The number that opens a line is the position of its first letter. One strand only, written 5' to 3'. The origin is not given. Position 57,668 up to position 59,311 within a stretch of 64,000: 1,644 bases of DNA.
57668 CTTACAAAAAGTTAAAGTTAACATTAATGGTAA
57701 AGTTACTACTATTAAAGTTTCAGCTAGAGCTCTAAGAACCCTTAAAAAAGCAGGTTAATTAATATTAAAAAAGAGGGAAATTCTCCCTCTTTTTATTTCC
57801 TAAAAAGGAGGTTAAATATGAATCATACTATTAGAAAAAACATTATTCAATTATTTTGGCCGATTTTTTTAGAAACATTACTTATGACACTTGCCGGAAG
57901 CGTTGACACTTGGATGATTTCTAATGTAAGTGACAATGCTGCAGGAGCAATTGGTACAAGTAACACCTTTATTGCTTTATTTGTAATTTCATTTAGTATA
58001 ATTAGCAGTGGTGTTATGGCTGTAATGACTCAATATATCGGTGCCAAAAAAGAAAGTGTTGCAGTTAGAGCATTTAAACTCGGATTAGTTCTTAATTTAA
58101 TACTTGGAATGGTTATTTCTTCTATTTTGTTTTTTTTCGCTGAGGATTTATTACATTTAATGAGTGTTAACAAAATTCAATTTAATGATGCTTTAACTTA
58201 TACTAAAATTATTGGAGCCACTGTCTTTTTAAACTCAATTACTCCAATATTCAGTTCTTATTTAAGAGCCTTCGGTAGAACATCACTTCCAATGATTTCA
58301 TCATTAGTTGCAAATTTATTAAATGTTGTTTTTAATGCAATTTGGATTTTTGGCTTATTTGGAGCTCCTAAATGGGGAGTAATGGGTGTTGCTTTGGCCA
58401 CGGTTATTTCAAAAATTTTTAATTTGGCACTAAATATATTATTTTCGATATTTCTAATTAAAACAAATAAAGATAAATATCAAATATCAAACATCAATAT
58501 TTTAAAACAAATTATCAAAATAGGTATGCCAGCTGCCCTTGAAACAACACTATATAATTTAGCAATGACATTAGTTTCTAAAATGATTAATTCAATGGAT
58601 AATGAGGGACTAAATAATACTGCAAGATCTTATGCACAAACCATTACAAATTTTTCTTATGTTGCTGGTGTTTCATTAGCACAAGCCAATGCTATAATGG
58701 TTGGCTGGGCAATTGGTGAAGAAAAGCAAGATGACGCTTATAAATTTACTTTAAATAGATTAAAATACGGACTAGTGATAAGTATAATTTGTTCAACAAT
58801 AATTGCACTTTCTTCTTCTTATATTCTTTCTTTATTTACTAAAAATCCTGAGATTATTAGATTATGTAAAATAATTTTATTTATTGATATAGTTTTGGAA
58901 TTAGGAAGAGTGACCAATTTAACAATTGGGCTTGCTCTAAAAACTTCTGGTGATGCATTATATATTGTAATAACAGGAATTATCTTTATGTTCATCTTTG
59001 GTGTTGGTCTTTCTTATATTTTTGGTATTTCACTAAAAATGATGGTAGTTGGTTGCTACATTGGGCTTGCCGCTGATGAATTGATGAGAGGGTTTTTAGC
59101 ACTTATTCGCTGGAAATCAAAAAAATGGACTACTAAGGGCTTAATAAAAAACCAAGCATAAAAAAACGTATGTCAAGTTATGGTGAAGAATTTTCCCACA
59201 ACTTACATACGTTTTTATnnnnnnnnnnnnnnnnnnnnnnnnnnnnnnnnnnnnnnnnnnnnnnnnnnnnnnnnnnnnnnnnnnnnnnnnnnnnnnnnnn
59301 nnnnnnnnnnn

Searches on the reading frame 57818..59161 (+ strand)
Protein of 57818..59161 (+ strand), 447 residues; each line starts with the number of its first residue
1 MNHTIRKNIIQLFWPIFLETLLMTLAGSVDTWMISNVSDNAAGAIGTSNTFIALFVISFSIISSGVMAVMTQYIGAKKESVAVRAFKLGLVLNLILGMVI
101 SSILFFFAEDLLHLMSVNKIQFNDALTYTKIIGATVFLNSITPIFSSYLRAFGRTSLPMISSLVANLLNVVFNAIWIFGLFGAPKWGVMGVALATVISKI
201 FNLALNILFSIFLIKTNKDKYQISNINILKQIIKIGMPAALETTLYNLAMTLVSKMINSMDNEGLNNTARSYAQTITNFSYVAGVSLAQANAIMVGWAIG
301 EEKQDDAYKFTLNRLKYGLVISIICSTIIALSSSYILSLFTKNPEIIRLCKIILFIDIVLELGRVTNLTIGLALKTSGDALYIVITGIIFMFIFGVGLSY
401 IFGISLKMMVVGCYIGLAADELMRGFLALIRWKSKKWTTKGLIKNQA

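Call 83: search_protein_families(library=pfam, proteins=[window:57818-59161:+], max_evalue=0.000001)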
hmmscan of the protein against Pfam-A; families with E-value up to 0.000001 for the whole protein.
window:57818-59161:+ (447 aa): 1 family
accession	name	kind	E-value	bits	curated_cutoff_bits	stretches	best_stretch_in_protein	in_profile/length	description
PF01554.23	MatE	-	2.7e-40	138.1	24.9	2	15-175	1-161/161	MatE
